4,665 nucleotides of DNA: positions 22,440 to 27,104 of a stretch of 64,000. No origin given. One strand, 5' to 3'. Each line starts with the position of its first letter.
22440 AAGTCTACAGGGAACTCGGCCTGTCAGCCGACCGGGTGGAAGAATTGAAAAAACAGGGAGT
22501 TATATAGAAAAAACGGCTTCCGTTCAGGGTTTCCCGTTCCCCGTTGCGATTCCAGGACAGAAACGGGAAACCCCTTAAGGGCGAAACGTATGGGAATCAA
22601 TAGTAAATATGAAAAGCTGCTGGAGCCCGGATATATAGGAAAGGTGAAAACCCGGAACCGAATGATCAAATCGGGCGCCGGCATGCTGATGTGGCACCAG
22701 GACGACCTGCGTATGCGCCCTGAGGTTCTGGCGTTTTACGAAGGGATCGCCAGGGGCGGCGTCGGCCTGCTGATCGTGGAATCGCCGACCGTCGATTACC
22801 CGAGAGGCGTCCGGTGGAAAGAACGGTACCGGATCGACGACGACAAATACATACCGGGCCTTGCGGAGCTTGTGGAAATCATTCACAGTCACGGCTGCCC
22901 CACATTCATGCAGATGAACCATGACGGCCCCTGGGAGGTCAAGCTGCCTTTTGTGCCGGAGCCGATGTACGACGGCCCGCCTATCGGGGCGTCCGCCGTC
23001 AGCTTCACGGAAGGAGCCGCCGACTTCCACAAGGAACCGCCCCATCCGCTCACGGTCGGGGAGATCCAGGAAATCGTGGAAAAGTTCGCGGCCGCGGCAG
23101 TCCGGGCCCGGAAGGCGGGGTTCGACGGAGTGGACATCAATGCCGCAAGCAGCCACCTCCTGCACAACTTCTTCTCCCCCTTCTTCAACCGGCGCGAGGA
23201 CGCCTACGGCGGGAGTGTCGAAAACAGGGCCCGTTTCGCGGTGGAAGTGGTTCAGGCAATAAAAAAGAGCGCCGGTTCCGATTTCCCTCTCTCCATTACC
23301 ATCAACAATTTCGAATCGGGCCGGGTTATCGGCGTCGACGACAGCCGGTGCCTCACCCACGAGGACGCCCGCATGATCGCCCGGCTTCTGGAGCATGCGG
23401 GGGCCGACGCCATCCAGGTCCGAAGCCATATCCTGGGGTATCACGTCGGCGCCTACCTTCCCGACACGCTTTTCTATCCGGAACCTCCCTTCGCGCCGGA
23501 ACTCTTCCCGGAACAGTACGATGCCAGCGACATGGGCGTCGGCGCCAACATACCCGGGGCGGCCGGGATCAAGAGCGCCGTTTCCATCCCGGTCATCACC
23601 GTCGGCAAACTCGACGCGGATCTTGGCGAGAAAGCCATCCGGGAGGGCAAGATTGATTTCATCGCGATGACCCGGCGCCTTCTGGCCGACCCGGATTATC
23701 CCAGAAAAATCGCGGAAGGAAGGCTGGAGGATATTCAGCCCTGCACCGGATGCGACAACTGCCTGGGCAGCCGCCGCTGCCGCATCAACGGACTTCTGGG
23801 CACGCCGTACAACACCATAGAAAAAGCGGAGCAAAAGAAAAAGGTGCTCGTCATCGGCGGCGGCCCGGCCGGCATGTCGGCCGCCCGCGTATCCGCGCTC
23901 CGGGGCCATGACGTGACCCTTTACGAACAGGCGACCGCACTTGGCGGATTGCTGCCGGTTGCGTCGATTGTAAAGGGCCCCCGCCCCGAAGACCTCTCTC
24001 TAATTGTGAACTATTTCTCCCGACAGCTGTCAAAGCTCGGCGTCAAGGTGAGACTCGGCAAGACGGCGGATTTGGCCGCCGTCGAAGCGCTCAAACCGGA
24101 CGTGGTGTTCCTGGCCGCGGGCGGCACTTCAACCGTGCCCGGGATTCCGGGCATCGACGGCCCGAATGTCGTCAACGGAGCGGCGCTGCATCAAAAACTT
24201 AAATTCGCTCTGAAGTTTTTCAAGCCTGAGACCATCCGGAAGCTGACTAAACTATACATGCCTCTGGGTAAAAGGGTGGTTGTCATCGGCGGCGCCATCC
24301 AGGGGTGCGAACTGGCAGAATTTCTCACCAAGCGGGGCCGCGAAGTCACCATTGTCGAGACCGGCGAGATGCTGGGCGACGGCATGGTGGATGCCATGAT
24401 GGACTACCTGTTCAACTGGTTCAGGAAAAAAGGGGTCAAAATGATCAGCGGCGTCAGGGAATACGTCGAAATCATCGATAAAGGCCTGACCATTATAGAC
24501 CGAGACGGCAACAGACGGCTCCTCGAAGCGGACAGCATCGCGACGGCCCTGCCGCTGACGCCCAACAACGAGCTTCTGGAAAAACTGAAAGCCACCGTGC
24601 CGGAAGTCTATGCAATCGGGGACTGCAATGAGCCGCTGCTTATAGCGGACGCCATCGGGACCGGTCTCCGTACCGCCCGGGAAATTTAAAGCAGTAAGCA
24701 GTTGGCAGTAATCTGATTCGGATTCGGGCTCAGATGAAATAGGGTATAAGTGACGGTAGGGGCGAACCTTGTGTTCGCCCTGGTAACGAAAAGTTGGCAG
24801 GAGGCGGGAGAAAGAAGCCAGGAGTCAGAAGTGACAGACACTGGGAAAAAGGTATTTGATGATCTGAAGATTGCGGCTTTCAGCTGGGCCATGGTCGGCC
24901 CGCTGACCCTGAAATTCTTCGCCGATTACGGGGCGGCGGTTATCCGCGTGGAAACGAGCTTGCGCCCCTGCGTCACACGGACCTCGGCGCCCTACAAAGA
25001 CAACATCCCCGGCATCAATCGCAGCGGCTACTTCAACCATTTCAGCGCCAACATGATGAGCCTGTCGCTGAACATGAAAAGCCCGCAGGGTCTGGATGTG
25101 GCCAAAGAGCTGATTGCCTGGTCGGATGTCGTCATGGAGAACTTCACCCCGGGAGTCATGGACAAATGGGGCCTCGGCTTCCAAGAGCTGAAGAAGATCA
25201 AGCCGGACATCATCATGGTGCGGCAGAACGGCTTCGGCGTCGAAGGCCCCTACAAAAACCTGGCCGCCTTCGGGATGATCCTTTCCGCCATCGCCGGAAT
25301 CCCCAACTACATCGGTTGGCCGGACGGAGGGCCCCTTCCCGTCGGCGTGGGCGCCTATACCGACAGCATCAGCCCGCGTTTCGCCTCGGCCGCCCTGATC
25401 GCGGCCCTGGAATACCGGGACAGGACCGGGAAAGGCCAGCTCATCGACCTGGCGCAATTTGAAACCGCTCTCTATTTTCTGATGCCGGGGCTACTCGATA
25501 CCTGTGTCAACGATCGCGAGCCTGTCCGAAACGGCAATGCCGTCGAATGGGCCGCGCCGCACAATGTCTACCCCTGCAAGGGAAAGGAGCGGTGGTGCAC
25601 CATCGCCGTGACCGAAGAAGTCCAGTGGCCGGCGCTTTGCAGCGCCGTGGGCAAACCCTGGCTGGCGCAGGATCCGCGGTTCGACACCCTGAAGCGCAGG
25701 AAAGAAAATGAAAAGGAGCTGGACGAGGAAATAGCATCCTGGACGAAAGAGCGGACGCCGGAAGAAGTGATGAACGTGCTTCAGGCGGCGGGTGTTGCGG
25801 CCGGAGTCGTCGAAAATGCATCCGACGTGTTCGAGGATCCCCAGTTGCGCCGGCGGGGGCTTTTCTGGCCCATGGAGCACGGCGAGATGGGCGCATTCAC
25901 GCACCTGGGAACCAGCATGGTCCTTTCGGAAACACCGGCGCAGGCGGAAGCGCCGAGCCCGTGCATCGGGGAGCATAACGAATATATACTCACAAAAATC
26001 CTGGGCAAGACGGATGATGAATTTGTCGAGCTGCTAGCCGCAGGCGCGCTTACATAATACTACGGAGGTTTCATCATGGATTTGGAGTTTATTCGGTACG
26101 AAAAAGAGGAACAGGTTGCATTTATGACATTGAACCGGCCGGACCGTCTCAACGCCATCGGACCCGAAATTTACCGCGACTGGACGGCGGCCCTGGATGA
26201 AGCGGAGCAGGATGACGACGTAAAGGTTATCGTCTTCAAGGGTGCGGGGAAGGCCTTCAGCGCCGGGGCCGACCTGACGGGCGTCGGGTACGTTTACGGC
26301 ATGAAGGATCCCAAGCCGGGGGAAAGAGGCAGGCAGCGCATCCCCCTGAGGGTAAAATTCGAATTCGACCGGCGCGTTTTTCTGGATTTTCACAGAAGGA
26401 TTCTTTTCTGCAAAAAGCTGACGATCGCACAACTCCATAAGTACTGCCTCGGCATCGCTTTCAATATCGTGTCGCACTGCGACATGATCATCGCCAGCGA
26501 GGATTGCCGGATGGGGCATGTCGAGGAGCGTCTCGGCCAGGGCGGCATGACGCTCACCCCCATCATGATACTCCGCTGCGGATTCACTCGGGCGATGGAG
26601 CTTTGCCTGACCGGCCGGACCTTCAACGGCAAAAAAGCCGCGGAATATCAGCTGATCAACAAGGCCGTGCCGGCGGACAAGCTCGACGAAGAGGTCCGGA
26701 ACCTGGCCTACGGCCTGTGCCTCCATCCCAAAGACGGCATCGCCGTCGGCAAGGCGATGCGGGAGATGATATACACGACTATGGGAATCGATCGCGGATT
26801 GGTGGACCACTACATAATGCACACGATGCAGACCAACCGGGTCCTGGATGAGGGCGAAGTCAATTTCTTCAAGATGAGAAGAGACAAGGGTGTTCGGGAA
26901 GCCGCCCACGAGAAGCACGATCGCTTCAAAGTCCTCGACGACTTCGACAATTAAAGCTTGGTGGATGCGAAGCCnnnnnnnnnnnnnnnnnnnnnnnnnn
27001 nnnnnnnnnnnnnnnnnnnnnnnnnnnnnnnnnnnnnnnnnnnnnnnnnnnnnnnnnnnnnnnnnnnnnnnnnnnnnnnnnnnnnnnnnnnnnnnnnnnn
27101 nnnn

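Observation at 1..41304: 41-kb anaerobic catabolic supercluster of unknown substrate: CoA-transferase-rich, with no ligase or regulator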

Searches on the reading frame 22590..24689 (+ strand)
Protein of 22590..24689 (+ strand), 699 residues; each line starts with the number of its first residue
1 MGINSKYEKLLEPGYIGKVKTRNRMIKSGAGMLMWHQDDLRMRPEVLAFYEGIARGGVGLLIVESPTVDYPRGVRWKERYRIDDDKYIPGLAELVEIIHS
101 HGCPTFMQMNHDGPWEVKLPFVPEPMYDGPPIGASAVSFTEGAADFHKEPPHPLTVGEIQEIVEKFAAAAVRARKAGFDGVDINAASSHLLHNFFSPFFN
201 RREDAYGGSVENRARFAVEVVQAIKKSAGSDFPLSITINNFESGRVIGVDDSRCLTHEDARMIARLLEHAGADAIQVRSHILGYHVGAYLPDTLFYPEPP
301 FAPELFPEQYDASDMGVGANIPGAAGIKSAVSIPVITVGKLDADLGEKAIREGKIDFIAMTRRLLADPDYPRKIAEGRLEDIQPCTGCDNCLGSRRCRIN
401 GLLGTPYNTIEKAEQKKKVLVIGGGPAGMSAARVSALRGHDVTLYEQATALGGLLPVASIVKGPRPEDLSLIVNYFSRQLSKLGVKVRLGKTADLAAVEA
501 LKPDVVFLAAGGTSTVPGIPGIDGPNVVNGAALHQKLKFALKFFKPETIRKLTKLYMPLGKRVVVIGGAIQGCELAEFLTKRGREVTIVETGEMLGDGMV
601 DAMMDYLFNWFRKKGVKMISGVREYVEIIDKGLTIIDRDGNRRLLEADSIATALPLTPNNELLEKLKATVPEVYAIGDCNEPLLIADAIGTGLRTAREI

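Call 4: search_protein_families(library=pfam, proteins=[window:22590-24689:+])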
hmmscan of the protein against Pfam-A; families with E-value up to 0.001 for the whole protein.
window:22590-24689:+ (699 aa): 12 families
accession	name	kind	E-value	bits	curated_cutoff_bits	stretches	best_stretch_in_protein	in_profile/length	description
PF00724.26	Oxidored_FMN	-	2.3e-53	182.1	27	2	9-238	1-225/342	NADH:flavin oxidoreductase / NADH oxidase family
PF07992.20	Pyr_redox_2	-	1.2e-29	104.1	26.1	1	417-689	1-288/291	Pyridine nucleotide-disulphide oxidoreductase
PF00070.33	Pyr_redox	-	1.9e-15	57.6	22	1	562-621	1-60/82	Pyridine nucleotide-disulphide oxidoreductase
PF13450.12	NAD_binding_8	-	4.1e-12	46.6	21.9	1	421-455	1-35/68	NAD(P)-binding Rossmann-like domain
PF12831.13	FAD_oxidored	-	1.2e-09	38.4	27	1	419-455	2-38/416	FAD dependent oxidoreductase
PF01266.30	DAO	-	4.6e-09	36.7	27.9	1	418-452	1-35/353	FAD dependent oxidoreductase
PF03486.20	HI0933_like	-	7.9e-07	29.2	50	1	418-452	2-36/244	HI0933-like protein Rossmann domain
PF01494.25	FAD_binding_3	-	2.5e-06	27.4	22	0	418-447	3-32/349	FAD binding domain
PF13738.12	Pyr_redox_3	-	1.8e-05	24.6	30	0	412-449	158-197/305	Pyridine nucleotide-disulphide oxidoreductase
PF01134.28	GIDA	-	4.2e-05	23.2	22.1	1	418-453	1-36/391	Glucose inhibited division protein A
PF01262.27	AlaDh_PNT_C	-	5.4e-05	23.2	23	0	415-448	27-60/214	Alanine dehydrogenase/PNT, C-terminal domain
PF00890.30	FAD_binding_2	-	7.1e-05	22.6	20.4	1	419-453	2-36/414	FAD binding domain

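Call 8: search_protein_families(library=ncbifam, proteins=[window:22590-24689:+], max_evalue=0.00001)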
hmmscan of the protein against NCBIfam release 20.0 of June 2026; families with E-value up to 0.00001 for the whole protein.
window:22590-24689:+ (699 aa): 58 families (the best 25 are shown)
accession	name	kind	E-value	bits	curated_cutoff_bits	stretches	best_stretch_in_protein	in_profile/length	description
TIGR03997.1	mycofact_OYE_2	equivalog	2.8e-106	356.4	793.15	1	10-699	2-645/645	mycofactocin system FadH/OYE family oxidoreductase 2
NF045599.1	bili_reduct_long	exception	1.1e-101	341.1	750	1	10-699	1-641/641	bilirubin reductase, long form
NF041087.1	bile_acid_BaiCD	equivalog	3.1e-91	306.4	825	1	7-699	1-642/642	bile acid Fe-S flavoenzyme BaiCD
NF045592.1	bili_reduct_N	equivalog_domain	3.7e-50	171.1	425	1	9-393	1-350/363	bilirubin reductase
TIGR03996.1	mycofact_OYE_1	hypoth_equivalog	2.2e-49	168.5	627.9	1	47-694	37-631/633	mycofactocin system FadH/OYE family oxidoreductase 1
NF010047.0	PRK13523.1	equivalog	6.7e-42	143.7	431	1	9-244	4-224/339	NADPH dehydrogenase NamA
NF006101.0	PRK08255.1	equivalog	3.6e-34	118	1078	1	8-279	397-659/768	bifunctional salicylyl-CoA 5-hydroxylase/oxidoreductase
NF007899.0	PRK10605.1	subfamily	3.1e-26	92.5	403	1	147-231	145-229/365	N-ethylmaleimide reductase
NF009410.0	PRK12771.1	subfamily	2e-21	76.2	516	1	412-533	134-255/566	NAD(P)-binding protein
TIGR02053.1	MerA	equivalog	1.8e-14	53.6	454.45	1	501-671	128-280/465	mercury(II) reductase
NF009454.0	PRK12814.1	equivalog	2.2e-14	52.8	916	1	412-535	189-312/657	putative NADPH-dependent glutamate synthase small subunit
TIGR01350.1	lipoamide_DH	equivalog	3.4e-14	52.4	408.8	1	561-691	171-321/461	dihydrolipoyl dehydrogenase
TIGR01316.1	gltA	equivalog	3.6e-13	49.1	471.75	1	411-589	128-301/449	NADPH-dependent glutamate synthase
NF009409.0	PRK12770.1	subfamily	2.7e-12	46.4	343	1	412-455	14-57/360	putative glutamate synthase subunit beta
NF010590.0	PRK13984.1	equivalog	2.7e-12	45.7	946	1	411-569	283-432/611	putative oxidoreductase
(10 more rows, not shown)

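Call 29: search_solved_structures(query=window:22590-24689:+, max_evalue=1e-30)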
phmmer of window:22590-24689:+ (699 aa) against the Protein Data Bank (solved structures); distinct sequences matched with E-value up to 1e-30: 6.
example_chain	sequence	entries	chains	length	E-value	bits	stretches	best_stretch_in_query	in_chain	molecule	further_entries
6qkg_A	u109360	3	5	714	6.8e-73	249.4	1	329-694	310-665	NCR A | NCR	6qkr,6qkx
1ps9_A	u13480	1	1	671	1.4e-50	175.7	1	8-529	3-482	2,4-dienoyl-CoA reductase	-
6de6_A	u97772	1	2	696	9.4e-39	136.6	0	324-481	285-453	Histamine dehydrogenase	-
1djq_A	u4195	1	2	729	6.8e-37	130.4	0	318-592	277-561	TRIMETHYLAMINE DEHYDROGENASE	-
1djn_A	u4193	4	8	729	7.6e-37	130.3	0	318-592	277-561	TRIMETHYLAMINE DEHYDROGENASE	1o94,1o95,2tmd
3k30_A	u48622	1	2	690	1.1e-31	113.2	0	324-698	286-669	Histamine dehydrogenase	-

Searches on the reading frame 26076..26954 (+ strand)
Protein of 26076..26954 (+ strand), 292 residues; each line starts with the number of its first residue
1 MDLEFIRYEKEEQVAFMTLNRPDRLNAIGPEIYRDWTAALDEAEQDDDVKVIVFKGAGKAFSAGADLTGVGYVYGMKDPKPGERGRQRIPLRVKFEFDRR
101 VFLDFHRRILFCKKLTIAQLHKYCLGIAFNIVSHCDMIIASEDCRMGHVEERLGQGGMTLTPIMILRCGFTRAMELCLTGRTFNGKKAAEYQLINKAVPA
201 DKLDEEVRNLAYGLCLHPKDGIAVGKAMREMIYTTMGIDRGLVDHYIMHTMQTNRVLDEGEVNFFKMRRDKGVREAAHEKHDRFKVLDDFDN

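Call 5: search_protein_families(library=pfam, proteins=[window:26076-26954:+])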
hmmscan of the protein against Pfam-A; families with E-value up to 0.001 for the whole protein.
window:26076-26954:+ (292 aa): 2 families
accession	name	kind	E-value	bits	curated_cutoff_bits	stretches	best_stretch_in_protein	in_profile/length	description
PF00378.25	ECH_1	-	2.4e-32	112.7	27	2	102-226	77-202/251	Enoyl-CoA hydratase/isomerase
PF16113.10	ECH_2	-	1.1e-17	65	27.2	1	15-210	2-184/335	Enoyl-CoA hydratase/isomerase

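Call 27: search_protein_families(library=ncbifam, proteins=[window:26076-26954:+], max_evalue=1e-10)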
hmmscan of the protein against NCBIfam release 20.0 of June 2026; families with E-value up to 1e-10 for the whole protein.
window:26076-26954:+ (292 aa): 61 families (the best 25 are shown)
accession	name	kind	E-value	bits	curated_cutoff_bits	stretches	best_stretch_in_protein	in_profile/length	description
NF006128.0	PRK08272.1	subfamily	1.5e-42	145.9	257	1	3-282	12-296/308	crotonase/enoyl-CoA hydratase family protein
NF006140.0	PRK08290.1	subfamily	1.2e-40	139.6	280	1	2-279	6-286/292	enoyl-CoA hydratase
NF006588.0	PRK09120.1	equivalog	1.7e-39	135.7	276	1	5-260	9-249/276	p-hydroxycinnamoyl CoA hydratase/lyase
NF009125.0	PRK12478.1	equivalog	2.5e-39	135.2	347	1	2-282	5-278/304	crotonase/enoyl-CoA hydratase family protein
NF006109.0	PRK08260.1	subfamily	1.6e-34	119.5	320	1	1-268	1-271/296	enoyl-CoA hydratase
NF004857.0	PRK06210.1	equivalog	4.8e-31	108.2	341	1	4-216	8-215/275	enoyl-CoA hydratase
NF051848.1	EnCoAHydtEchA19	equivalog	1.6e-30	106.6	400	1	9-236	5-216/258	enoyl-CoA hydratase EchA19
NF042430.2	EnCoAhydt_DpgD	equivalog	2.6e-29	102.5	400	1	8-266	1-249/258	enoyl-CoA-hydratase DpgD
NF004517.0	PRK05862.1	equivalog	2.7e-28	99.2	396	2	108-264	89-246/257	enoyl-CoA hydratase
NF004840.0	PRK06190.1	equivalog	4e-28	98.7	253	1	5-72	5-72/260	enoyl-CoA hydratase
NF006008.0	PRK08139.1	equivalog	1.3e-27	97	313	1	5-256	12-244/266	enoyl-CoA hydratase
NF004475.0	PRK05809.1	subfamily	1.9e-27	96.4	394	1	1-236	1-218/260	short-chain-enoyl-CoA hydratase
NF004794.0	PRK06142.1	equivalog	2.8e-27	96.1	308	1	4-217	6-215/273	crotonase/enoyl-CoA hydratase family protein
NF004781.0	PRK06127.1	subfamily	2.1e-26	93.2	291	2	112-267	105-261/269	enoyl-CoA hydratase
NF006699.0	PRK09245.1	subfamily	4.9e-26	91.6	354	1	4-227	3-218/266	crotonase/enoyl-CoA hydratase family protein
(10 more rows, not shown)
